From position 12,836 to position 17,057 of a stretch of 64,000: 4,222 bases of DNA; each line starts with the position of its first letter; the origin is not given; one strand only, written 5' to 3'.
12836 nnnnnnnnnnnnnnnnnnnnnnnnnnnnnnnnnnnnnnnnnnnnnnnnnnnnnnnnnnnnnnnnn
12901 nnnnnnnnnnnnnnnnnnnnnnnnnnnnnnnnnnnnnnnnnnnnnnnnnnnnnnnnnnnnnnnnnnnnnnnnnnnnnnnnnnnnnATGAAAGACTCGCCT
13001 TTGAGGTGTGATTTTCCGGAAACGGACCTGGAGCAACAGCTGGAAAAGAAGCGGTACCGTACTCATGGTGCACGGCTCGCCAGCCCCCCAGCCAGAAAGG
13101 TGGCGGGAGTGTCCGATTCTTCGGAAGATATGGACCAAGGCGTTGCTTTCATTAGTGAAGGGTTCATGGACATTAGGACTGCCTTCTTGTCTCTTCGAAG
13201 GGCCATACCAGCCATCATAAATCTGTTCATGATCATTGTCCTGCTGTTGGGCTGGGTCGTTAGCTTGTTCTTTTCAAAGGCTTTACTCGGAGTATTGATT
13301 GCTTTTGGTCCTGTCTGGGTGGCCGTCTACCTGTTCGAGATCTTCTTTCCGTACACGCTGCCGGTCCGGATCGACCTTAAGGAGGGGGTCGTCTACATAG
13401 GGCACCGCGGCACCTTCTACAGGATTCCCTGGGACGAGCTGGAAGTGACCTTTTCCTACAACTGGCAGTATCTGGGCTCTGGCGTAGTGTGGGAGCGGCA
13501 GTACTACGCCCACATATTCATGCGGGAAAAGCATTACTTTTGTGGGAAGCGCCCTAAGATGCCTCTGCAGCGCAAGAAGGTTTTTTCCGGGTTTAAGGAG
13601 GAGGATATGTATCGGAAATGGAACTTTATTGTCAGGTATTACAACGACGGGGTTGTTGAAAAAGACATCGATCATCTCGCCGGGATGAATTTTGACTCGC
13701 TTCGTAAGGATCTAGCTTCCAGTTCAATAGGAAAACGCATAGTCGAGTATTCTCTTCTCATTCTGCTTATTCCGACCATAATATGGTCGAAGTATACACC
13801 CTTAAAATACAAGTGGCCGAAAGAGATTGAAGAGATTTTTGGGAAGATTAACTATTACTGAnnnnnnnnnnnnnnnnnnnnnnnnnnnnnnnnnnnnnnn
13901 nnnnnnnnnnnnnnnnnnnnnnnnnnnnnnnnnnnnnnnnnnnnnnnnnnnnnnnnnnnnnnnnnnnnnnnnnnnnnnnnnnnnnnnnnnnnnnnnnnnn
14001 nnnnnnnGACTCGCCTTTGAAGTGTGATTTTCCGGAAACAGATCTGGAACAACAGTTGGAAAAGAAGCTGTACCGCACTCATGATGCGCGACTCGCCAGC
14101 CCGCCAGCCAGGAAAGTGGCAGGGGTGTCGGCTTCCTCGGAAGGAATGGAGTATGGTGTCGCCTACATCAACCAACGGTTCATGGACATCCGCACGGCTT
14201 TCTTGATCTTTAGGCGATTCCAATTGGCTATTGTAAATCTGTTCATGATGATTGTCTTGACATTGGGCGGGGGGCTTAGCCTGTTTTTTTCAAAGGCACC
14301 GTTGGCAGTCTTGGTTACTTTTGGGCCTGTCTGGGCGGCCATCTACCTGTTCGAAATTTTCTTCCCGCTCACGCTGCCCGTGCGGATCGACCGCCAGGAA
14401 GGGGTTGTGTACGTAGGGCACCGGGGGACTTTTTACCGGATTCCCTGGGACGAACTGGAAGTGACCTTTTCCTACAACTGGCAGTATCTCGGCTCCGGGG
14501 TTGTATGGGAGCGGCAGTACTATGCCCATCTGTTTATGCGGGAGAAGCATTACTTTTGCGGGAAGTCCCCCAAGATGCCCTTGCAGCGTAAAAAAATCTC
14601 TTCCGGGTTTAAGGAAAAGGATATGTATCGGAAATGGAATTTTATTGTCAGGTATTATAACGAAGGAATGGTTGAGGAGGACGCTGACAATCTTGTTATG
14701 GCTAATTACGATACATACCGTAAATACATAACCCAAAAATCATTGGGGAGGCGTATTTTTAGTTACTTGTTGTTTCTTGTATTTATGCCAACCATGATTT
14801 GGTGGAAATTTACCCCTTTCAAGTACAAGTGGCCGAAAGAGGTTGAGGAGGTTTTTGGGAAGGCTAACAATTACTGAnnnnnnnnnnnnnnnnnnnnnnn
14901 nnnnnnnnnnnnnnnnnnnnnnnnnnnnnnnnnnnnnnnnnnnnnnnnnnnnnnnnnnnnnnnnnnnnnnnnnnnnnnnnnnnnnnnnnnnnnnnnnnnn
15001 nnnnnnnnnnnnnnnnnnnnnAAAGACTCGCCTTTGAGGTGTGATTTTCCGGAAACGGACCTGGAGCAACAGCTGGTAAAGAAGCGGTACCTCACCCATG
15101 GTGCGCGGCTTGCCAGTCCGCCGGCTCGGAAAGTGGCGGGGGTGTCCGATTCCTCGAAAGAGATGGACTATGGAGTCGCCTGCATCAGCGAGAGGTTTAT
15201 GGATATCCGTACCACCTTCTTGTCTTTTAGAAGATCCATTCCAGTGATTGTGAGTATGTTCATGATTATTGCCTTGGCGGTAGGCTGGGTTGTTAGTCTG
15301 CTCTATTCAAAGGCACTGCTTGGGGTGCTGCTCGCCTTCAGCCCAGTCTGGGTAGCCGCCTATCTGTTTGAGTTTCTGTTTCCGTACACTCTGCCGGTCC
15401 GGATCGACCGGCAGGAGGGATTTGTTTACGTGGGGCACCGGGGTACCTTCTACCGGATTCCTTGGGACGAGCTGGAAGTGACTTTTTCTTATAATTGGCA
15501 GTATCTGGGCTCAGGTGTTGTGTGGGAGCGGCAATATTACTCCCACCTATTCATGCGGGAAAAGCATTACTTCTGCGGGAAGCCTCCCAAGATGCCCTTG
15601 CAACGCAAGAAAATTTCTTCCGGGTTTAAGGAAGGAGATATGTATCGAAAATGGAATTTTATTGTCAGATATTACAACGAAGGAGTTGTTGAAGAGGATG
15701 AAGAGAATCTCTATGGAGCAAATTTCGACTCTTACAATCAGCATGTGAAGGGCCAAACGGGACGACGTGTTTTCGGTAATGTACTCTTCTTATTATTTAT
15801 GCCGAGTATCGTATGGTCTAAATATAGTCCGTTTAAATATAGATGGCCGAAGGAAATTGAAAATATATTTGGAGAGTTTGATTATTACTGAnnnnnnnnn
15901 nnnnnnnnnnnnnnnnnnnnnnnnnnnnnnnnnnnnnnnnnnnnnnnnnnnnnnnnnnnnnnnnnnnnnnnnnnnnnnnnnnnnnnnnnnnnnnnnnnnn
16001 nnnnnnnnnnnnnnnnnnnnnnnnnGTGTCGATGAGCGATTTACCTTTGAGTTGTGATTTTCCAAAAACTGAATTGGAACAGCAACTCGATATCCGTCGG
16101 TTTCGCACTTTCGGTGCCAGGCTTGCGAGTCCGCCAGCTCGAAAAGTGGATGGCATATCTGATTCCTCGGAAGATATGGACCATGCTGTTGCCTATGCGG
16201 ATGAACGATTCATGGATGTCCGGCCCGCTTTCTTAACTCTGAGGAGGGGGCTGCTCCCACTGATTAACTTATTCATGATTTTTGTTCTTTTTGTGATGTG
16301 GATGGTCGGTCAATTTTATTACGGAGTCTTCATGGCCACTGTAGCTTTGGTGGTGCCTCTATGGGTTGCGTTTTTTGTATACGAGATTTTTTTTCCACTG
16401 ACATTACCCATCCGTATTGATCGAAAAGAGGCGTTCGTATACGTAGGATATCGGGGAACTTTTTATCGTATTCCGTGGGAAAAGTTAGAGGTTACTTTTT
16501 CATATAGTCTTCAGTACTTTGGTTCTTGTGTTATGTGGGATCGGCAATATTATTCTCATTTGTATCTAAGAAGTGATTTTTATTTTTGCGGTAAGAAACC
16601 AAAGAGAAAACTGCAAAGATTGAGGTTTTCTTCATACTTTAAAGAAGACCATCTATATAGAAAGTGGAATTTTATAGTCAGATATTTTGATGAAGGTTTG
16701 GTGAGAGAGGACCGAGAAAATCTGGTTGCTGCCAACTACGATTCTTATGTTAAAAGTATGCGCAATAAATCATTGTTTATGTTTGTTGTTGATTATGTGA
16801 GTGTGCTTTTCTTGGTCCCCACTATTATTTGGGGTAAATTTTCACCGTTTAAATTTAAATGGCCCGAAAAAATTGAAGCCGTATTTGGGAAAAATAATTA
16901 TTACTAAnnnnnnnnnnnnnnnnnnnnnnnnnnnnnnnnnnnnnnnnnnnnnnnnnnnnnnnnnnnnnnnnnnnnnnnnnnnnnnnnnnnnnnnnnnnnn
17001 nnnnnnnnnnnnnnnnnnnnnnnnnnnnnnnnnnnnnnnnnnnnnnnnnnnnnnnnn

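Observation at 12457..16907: Tandem four-copy array of family-B membrane proteins, each preceded by the last about 35 codons of the upstream truncated gene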

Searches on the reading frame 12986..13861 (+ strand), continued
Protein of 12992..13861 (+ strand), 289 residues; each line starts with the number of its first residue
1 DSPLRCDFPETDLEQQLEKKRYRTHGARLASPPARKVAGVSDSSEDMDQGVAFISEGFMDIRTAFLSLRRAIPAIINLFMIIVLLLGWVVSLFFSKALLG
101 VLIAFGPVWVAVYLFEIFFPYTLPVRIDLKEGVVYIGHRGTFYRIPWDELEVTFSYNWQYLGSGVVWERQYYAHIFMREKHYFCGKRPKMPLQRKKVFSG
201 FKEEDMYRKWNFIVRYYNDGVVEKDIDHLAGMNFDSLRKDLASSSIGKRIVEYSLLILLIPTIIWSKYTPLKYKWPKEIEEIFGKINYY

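Call 83: search_protein_families(library=pfam, proteins=[P0176, P0180, P0181, P0182, P0185, P0186, P0188, P0189, P0192, P0196], max_evalue=0.001)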
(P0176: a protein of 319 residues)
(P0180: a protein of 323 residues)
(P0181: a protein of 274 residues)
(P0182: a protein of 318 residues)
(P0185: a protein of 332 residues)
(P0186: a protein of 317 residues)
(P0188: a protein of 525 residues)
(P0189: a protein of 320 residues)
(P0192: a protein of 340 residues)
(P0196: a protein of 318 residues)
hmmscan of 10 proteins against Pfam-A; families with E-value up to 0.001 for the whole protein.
P0176 (319 aa): 1 family
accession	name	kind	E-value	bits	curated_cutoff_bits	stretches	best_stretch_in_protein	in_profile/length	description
PF20455.3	DUF6708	-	7.2e-09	36.1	27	1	136-309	7-193/200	Family of unknown function (DUF6708)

P0180 (323 aa): 1 family
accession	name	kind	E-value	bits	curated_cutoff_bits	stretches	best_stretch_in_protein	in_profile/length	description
PF20455.3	DUF6708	-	1.6e-09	38.2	27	1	135-314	5-194/200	Family of unknown function (DUF6708)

P0181 (274 aa): 1 family
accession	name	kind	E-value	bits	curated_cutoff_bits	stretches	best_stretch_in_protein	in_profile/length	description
PF20455.3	DUF6708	-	6.6e-08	33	27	1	91-260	10-190/200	Family of unknown function (DUF6708)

P0182 (318 aa): 0 families

P0185 (332 aa): 1 family
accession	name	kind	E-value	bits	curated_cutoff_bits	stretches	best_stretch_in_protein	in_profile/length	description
PF20455.3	DUF6708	-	0.00039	20.7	27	0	143-322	5-193/200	Family of unknown function (DUF6708)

P0186 (317 aa): 1 family
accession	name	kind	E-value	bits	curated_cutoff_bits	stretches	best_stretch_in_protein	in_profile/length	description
PF20455.3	DUF6708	-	1.8e-08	34.8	27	1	128-167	2-41/200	Family of unknown function (DUF6708)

P0188 (525 aa): 1 family
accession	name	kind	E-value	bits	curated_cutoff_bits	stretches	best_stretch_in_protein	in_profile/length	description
PF20455.3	DUF6708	-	3.7e-08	33.8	27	1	326-516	5-194/200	Family of unknown function (DUF6708)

P0189 (320 aa): 1 family
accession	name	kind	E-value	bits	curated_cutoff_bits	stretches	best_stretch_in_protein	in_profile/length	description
PF20455.3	DUF6708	-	0.00058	20.1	27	1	140-263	8-137/200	Family of unknown function (DUF6708)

P0192 (340 aa): 0 families

P0196 (318 aa): 1 family
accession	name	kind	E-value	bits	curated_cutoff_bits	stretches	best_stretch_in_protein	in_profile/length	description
PF20455.3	DUF6708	-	2.7e-07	31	27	1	173-252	108-194/200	Family of unknown function (DUF6708)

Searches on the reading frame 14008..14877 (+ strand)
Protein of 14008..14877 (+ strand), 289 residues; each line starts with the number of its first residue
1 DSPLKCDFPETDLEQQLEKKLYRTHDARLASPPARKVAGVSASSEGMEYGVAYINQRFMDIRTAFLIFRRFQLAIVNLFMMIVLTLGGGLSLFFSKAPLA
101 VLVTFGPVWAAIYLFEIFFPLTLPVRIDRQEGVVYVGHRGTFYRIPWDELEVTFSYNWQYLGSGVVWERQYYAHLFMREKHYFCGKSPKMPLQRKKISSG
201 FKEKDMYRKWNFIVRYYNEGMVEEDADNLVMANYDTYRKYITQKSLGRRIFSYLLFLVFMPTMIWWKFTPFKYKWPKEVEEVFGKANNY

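Call 7: search_protein_families(library=pfam, proteins=[window:14008-14877:+], max_evalue=0.01)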
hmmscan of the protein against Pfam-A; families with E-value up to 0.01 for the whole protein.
window:14008-14877:+ (289 aa): 1 family
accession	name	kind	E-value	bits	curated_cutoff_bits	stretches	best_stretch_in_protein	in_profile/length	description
PF20455.3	DUF6708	-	1.4e-05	25.4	27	1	113-281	10-194/200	Family of unknown function (DUF6708)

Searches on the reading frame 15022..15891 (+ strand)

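Call 7: search_protein_families(library=pfam, proteins=[window:15022-15891:+], max_evalue=0.01)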
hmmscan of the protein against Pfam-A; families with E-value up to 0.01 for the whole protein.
window:15022-15891:+ (289 aa): 1 family
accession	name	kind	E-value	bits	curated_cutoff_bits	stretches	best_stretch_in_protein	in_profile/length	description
PF20455.3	DUF6708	-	8.3e-05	22.9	27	1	112-280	10-193/200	Family of unknown function (DUF6708)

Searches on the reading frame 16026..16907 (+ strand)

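Call 7: search_protein_families(library=pfam, proteins=[window:16026-16907:+], max_evalue=0.01)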
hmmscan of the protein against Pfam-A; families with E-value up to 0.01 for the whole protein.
window:16026-16907:+ (293 aa): 1 family
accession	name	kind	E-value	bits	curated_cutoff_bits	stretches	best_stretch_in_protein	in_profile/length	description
PF20455.3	DUF6708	-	0.0099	16.1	27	1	110-285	5-194/200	Family of unknown function (DUF6708)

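Call 10: search_protein_families(library=ncbifam, proteins=[window:16026-16907:+], max_evalue=0.01)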
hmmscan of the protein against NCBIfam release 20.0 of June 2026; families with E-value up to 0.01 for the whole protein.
window:16026-16907:+ (293 aa): 0 families
